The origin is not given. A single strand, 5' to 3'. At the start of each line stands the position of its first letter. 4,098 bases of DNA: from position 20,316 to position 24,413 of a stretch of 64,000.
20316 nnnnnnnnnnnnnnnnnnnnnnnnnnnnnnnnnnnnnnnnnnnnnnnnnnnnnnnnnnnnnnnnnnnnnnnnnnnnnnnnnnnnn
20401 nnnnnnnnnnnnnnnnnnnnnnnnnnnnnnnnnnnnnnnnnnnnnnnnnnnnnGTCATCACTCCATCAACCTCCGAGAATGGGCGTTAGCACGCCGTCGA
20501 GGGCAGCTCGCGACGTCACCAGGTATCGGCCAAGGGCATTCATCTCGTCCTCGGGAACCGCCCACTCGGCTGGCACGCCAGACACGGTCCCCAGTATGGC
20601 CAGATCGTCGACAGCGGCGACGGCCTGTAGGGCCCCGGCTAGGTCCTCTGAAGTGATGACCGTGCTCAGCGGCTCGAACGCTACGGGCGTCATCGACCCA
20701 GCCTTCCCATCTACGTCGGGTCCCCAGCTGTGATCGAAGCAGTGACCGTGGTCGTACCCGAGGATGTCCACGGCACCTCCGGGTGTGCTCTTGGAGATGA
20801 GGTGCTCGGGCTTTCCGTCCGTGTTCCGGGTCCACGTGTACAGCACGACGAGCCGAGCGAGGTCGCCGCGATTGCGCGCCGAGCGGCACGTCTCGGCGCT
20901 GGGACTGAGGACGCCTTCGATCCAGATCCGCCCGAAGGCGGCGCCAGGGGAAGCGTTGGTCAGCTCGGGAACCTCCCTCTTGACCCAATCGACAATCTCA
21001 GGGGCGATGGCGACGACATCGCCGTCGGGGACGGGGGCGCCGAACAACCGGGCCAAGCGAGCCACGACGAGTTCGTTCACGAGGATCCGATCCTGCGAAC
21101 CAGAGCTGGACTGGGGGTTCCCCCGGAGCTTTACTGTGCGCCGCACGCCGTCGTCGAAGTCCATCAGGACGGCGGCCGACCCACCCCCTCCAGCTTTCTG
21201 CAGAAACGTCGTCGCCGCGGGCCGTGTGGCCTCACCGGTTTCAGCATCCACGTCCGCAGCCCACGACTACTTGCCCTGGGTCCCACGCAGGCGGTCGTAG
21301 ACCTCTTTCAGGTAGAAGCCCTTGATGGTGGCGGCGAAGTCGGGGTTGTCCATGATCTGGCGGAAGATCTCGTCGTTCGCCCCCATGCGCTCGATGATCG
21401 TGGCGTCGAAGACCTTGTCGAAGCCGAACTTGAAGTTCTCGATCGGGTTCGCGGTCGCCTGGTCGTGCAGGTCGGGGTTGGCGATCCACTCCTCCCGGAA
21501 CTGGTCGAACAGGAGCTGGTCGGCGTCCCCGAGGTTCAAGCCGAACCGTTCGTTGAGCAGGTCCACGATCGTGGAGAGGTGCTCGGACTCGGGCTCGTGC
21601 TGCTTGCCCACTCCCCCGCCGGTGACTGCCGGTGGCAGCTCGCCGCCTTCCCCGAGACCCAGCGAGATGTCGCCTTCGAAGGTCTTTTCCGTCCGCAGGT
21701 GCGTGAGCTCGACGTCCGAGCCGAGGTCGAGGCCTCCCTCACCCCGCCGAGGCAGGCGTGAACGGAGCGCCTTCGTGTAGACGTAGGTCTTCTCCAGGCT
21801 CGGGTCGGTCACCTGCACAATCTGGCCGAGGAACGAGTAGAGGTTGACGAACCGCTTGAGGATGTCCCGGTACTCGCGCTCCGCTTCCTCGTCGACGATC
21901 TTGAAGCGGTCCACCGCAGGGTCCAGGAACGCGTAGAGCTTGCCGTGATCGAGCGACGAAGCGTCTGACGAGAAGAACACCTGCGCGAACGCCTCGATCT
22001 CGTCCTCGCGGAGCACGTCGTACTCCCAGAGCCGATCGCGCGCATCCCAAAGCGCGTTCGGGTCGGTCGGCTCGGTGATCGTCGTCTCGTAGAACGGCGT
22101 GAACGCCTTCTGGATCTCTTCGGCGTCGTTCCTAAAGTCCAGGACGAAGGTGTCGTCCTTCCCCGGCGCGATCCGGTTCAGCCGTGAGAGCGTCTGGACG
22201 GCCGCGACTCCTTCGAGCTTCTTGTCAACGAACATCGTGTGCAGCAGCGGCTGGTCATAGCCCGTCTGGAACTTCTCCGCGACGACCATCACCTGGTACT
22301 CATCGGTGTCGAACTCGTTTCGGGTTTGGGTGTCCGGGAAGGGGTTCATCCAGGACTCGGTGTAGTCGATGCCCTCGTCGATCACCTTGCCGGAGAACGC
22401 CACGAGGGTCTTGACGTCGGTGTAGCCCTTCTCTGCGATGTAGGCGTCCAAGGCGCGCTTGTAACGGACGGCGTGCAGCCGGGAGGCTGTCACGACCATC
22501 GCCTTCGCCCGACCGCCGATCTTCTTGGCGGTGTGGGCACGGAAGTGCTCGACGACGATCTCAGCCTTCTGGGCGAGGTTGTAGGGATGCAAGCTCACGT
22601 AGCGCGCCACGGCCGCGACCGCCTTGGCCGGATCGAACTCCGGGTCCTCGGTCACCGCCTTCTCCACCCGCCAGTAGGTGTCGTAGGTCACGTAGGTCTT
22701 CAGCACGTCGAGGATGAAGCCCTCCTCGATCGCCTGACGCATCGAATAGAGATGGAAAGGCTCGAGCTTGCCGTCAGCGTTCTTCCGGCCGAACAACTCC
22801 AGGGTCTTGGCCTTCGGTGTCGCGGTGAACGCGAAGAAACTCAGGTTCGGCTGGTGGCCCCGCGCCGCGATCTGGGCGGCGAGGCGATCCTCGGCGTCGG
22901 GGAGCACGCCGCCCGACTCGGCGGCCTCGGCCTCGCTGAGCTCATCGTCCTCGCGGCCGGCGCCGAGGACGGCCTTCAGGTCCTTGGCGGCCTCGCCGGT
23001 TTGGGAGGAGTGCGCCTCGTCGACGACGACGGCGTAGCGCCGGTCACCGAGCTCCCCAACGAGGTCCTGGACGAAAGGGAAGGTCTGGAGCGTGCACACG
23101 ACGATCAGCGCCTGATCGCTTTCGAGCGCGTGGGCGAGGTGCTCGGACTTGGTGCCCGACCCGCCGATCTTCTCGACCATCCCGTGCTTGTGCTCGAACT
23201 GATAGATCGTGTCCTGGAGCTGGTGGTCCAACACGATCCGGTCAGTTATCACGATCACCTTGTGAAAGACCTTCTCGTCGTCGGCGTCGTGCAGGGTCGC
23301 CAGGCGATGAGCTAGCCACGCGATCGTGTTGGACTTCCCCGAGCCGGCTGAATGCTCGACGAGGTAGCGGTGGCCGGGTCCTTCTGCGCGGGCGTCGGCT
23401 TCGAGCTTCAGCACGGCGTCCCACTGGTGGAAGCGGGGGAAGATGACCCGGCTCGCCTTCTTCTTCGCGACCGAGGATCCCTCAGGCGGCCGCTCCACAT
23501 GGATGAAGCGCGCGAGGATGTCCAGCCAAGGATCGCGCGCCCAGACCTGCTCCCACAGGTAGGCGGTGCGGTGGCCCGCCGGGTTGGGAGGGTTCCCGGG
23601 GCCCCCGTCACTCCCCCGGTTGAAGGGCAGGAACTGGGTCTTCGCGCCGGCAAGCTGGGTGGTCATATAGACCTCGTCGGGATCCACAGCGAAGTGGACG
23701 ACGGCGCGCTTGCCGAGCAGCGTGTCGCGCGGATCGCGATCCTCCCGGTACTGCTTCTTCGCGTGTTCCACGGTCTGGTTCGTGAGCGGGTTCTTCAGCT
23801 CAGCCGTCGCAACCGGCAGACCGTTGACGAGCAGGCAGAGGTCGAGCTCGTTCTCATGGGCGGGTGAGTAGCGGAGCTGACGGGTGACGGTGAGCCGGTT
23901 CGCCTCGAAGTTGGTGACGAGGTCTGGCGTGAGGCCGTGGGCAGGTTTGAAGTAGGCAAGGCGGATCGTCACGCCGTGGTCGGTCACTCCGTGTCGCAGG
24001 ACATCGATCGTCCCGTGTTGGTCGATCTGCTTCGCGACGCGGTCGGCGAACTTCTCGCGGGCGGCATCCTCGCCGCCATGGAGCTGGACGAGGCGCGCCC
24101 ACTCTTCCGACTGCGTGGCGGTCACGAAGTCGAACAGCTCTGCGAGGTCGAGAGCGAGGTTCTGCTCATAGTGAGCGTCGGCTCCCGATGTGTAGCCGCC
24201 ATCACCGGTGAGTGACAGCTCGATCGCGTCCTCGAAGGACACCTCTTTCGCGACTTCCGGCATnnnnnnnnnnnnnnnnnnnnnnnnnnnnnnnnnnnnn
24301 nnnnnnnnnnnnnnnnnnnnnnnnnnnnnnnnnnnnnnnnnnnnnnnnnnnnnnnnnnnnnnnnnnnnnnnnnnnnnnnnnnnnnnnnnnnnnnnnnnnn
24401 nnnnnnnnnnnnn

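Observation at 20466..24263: HipA-core kinase plus DUF3037-like gene pair fused to the 3' end of a type I RM operon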

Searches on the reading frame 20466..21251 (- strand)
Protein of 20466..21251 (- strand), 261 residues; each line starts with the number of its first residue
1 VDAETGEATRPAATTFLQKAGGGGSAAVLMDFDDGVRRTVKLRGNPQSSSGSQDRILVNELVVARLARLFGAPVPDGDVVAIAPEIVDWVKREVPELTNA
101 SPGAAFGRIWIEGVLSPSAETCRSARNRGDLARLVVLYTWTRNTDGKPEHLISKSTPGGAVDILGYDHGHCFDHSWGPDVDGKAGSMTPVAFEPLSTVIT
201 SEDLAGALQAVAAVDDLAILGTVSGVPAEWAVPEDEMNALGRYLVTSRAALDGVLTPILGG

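Call 7: search_protein_families(library=pfam, proteins=[window:20466-21251:-], max_evalue=1)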
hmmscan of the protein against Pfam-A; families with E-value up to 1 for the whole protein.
window:20466-21251:- (261 aa): 1 family
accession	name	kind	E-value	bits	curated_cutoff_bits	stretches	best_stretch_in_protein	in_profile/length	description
PF20613.4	HipA_2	-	0.00011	22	27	1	53-145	34-122/240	HipA-like kinase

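Call 8: search_protein_families(library=padloc, proteins=[window:20466-21251:-], max_evalue=0.1)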
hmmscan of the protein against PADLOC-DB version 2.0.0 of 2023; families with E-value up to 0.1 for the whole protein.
window:20466-21251:- (261 aa): 1 family
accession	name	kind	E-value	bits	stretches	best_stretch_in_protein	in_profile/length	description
PDLC04766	PDC-M66A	-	0.00054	17.2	1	40-174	47-175/270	-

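Call 9: search_protein_families(library=ncbifam, proteins=[window:20466-21251:-], max_evalue=0.1)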
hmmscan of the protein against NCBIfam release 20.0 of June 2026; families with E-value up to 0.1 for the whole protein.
window:20466-21251:- (261 aa): 0 families

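Call 22: find_homologous_proteins(query=window:20466-21251:-, max_evalue=0.001)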
Query window:20466-21251:- (261 aa): 6 proteins with E <= 0.001 among 4569 candidates.
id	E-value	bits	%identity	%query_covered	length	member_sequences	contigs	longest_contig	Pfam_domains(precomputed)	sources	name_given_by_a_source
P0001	1.2e-149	515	100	89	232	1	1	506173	-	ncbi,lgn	-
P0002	2.9e-58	215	46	91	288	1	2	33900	PF20613.5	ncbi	-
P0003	5.9e-50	188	42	90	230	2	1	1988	PF20613.5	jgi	jgi:hypothetical protein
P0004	1.8e-35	140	49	56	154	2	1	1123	-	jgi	jgi:hypothetical protein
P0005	5.0e-30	123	42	52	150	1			-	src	-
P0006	7.4e-4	37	29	76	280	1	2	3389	PF20613.5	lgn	-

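Call 25: find_encoding_contigs(protein=P0002, flank=10000, max_places=4)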
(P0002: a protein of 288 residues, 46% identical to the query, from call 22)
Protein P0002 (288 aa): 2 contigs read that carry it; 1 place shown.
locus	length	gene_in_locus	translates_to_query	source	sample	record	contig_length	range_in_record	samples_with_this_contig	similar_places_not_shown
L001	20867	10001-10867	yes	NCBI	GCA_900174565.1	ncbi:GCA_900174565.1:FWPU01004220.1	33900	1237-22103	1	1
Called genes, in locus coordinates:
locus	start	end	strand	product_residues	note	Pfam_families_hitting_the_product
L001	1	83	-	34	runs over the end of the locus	-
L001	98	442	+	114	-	-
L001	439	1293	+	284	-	-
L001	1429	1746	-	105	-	-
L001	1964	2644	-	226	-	-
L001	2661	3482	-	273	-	-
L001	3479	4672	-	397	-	PF13271:DUF4062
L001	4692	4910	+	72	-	-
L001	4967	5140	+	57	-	-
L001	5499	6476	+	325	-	PF01548:DEDD_Tnp_IS110, PF02371:Transposase_20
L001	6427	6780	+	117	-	-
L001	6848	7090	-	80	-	PF13683:rve_3 (weak)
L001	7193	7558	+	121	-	-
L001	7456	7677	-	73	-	PF01527:HTH_Tnp_1, PF13011:LZ_Tnp_IS481 (weak), PF13384:HTH_23, PF13518:HTH_28, PF13551:HTH_29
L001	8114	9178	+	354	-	PF13545:HTH_Crp_2 (weak), PF09339:HTH_IclR (weak)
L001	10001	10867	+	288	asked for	PF20613:HipA_2 (weak)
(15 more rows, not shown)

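Call 45: search_protein_representatives(alignment_id=A1)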
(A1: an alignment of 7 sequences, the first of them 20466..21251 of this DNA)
Query: 7 sequences, 253 profile positions. Proteins with E-value up to 0.001 (for the whole library): 3478; up to 1e-10: 1277; up to 1e-30: 46. The best 150 are listed.
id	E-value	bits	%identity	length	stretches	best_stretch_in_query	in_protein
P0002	3.9e-112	390.2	-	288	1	3-252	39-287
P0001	5.0e-109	380.0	-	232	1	22-252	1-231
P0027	3.6e-81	288.7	-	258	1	3-251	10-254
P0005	3.0e-65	236.5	-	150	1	8-156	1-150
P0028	5.3e-64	232.4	-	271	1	7-251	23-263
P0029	5.7e-63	229.1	-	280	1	3-251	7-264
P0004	4.5e-62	226.1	-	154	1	102-252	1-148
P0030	8.3e-62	225.3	-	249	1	5-252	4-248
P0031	8.1e-61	222.0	-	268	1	6-251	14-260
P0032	2.3e-56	207.4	-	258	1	5-251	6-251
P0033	1.6e-54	201.4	-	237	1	23-243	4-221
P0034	3.2e-52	193.8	-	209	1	3-156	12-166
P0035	3.9e-51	190.3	-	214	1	48-249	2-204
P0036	1.9e-46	174.9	-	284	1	36-226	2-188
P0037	7.4e-43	163.2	-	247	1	3-247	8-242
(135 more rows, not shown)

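Call 46: predict_structure(alignment_id=A1)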
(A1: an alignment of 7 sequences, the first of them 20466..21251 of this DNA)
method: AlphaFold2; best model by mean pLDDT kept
length: 261 residues; sequences in the alignment: 7
mean_pLDDT: 82.1   pTM: 0.85
mean pLDDT of the five models: 82.1, 80.8, 75.0, 74.9, 67.0
residues with pLDDT >= 90: 102; 70-90: 107; 50-70: 36; < 50: 16
segments of 3 or more residues with pLDDT < 50: 1-4, 12-17, 19-23
pLDDT, mean of each block of 10 residues (from residue 1): 47 48 66 87 70 79 93 92 89 85 91 88 92 90 71 89 78 74 83 81 92 95 92 91 93 82 52
secondary structure, 60 per line:
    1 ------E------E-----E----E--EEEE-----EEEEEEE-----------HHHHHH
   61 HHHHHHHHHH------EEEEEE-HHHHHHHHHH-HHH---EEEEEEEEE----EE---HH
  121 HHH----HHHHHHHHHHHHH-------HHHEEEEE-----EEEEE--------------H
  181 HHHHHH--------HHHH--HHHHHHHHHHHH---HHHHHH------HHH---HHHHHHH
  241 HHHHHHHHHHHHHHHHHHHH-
elements in order: E28-31 E37-43 H55-70 E77-82 H84-93 E101-109 H119-123 H128-140 E151-155 E161-165 H180-186 H195-198 H201-212 H216-221 H234-260

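Call 50: fold_search(model_id=the predicted structure, library=pdb)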
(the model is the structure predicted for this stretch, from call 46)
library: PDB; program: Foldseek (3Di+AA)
matches with E <= 10: 1195; with E <= 0.001: 57
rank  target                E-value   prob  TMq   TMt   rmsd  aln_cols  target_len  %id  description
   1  3akk_A                2.4e-07  1.00  0.61  0.55   7.1       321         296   13  Crystal structure of A Helicobacter pylori proinflammatory kinase CtkA (released 2010-12-01)
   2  3akk_B                5.2e-07  1.00  0.59  0.54   7.1       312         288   13  Crystal structure of A Helicobacter pylori proinflammatory kinase CtkA (released 2010-12-01)
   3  3akj_A                9.4e-07  1.00  0.58  0.56   6.6       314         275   11  Crystal structure of A Helicobacter pylori proinflammatory kinase CtkA (released 2010-12-01)
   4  4hne_B                9.4e-07  1.00  0.48  0.38   9.6       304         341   13  Crystal structure of the catalytic domain of human type II alpha Phosphatidylinositol 4-kinase (PI4KIIalpha) in comple (released 2014-04-09)
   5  4hnd_B                1.2e-06  1.00  0.54  0.44   7.3       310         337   14  Crystal structure of the catalytic domain of Selenomethionine substituted human PI4KIIalpha in complex with ADP (released 2014-04-09)
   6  3akk_D                2.7e-06  1.00  0.60  0.55   7.0       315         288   12  Crystal structure of A Helicobacter pylori proinflammatory kinase CtkA (released 2010-12-01)
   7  4hnd_A                2.8e-06  1.00  0.55  0.43   7.5       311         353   14  Crystal structure of the catalytic domain of Selenomethionine substituted human PI4KIIalpha in complex with ADP (released 2014-04-09)
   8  3akl_C                9.5e-06  1.00  0.58  0.55   7.3       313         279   12  Crystal structure of A Helicobacter pylori proinflammatory kinase CtkA (released 2010-12-01)
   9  3akk_C                1.1e-05  1.00  0.59  0.55   6.9       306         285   13  Crystal structure of A Helicobacter pylori proinflammatory kinase CtkA (released 2010-12-01)
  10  3dnv_A                1.4e-05  1.00  0.51  0.34   6.3       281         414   13  MDT Protein (released 2009-01-27)
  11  3tpv                  1.6e-05  1.00  0.45  0.30   8.7       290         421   12  Structure of pHipA bound to ADP (released 2012-10-03)
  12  3akl_A                1.8e-05  1.00  0.58  0.55   6.5       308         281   13  Crystal structure of A Helicobacter pylori proinflammatory kinase CtkA (released 2010-12-01)
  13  3tpe                  2.3e-05  1.00  0.43  0.29   9.8       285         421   13  The phipa p3121 structure (released 2012-10-03)
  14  5yh2_A                3.6e-05  1.00  0.48  0.33   7.1       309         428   13  The structure of DrFam20C1 and hFam20A complex (released 2018-04-11)
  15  5wrr_A                4.0e-05  1.00  0.47  0.32   7.6       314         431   14  Crystal structure of Fam20A (released 2017-05-03)
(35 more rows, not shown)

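Call 60: search_solved_structures(query=A1, max_evalue=10, show_alignments=3)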
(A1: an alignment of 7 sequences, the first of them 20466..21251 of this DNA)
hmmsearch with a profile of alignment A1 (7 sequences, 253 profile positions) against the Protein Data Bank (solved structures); distinct sequences matched with E-value up to 10: 2.
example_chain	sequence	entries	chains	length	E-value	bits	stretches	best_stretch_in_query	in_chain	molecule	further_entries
4pu5_A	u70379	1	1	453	2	11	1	46-73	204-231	Toxin-antitoxin system toxin HipA family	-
4pu3_A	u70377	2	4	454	2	11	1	46-73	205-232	Toxin-antitoxin system toxin HipA family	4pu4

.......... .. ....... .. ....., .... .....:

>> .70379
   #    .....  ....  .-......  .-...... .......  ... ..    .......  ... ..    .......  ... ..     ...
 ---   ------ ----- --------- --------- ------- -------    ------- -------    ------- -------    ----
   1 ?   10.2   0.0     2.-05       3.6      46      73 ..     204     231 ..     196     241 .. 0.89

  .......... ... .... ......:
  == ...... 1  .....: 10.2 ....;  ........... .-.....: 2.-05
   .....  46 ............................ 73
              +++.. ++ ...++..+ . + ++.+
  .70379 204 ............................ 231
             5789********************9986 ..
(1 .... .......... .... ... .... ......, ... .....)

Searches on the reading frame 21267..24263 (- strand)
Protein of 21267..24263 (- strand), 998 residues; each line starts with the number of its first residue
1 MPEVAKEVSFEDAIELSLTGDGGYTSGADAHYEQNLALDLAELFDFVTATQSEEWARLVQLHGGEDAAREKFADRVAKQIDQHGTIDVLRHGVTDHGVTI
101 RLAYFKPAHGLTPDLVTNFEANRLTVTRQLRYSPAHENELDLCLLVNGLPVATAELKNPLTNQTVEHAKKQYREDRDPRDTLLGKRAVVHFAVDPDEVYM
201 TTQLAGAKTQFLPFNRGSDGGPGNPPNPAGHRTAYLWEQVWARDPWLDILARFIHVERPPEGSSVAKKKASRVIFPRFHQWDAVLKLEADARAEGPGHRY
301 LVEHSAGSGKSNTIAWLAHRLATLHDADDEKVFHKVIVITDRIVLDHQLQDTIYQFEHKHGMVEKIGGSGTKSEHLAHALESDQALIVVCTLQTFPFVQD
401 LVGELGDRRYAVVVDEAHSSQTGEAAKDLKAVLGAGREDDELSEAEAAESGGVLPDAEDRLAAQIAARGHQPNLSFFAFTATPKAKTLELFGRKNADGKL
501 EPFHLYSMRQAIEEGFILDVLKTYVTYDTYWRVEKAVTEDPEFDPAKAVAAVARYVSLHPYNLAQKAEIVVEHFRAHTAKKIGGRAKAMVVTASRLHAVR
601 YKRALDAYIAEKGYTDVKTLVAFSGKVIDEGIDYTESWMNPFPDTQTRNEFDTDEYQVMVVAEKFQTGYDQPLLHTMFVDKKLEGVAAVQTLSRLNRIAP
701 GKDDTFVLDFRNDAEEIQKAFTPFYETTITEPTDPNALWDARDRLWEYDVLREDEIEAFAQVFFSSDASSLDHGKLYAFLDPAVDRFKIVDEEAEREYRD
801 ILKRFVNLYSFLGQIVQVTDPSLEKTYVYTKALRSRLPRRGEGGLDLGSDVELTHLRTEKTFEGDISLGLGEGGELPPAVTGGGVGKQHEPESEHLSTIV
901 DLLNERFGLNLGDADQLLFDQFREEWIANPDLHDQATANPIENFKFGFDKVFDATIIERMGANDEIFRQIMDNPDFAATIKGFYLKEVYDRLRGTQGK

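Call 7: search_protein_families(library=pfam, proteins=[window:21267-24263:-], max_evalue=1)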
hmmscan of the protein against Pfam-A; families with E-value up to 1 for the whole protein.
window:21267-24263:- (998 aa): 6 families
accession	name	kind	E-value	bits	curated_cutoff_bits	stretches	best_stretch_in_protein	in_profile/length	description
PF18766.7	SWI2_SNF2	-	8.3e-22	78.4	26.7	1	280-522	2-190/221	SWI2/SNF2 ATPase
PF04313.20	HSDR_N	-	6.2e-15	56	25.1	1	117-207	105-196/198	Type I restriction enzyme R protein N terminus (HSDR_N)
PF04851.21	ResIII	-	3.7e-12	46.9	22.5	1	276-429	4-146/164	Type III restriction enzyme, res subunit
PF22679.2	T1R_D3-like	-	2.2e-11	44.9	27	1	648-712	92-158/158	Type I restriction enzyme subunit R domain 3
PF00270.35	DEAD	-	2.1e-06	28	26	1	297-486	14-162/167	DEAD/DEAH box helicase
PF10698.15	DUF2505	-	0.11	13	26.9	1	72-139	22-89/158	Protein of unknown function (DUF2505)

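Call 8: search_protein_families(library=padloc, proteins=[window:21267-24263:-], max_evalue=0.1)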
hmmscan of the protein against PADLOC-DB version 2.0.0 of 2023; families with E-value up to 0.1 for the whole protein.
window:21267-24263:- (998 aa): 7 families
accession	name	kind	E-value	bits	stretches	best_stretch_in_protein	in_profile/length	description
PDLC03040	REase_I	-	1.3e-31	107.3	1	118-728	113-697/1029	Type I restriction enzyme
PDLC03048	REase_I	-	6.5e-27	92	4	655-728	610-684/976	Type I restriction enzyme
PDLC03041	REase_I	-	1.2e-14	51.3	2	468-720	470-740/1099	Type I restriction enzyme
PDLC03044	REase_I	-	3.1e-10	36.7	2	656-723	631-699/1034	Type I restriction enzyme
PDLC03046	REase_I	-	1.5e-09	34.4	1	654-713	672-731/1025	Type I restriction enzyme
PDLC03045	REase_I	-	2.5e-09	33.7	2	651-698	622-669/995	Type I restriction enzyme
PDLC03043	REase_I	-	0.0058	13.8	1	118-158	129-169/313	Type I restriction enzyme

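Call 9: search_protein_families(library=ncbifam, proteins=[window:21267-24263:-], max_evalue=0.1)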
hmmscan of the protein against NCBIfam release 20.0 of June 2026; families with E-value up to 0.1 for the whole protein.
window:21267-24263:- (998 aa): 1 family
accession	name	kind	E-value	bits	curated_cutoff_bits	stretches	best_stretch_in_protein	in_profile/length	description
TIGR00348.1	hsdR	subfamily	6.9e-51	173.6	284.55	1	117-728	101-672/674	HsdR family type I site-specific deoxyribonuclease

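Call 77: list_cluster_members(proteins=[P0007, P0001, P0022, window:21267-24263:-])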
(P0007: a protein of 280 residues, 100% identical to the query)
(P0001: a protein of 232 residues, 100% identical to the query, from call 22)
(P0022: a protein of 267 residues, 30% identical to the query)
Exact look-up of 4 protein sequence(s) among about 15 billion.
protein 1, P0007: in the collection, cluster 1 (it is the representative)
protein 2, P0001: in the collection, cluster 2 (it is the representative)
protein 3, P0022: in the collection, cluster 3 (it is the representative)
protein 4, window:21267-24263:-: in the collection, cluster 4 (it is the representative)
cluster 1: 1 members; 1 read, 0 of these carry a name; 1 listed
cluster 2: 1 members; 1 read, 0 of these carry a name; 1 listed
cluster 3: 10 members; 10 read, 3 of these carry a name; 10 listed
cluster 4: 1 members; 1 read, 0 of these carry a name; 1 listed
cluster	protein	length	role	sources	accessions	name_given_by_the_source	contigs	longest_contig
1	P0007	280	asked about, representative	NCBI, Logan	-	-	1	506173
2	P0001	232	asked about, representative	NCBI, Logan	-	-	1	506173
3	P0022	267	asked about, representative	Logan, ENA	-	-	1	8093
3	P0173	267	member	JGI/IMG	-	hypothetical protein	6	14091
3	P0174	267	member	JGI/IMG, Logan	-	hypothetical protein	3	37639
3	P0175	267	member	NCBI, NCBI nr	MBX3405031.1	MAG: DUF3037 domain-containing protein [Phycisphaeraceae bacterium] | DUF3037 domain-containing protein [Phycisphaeraceae bacterium]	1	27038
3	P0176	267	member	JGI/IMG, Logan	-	-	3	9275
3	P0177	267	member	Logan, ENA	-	-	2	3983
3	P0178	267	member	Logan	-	-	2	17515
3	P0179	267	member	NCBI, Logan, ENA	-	-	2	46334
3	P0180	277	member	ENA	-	-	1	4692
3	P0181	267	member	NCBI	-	-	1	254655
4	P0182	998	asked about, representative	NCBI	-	-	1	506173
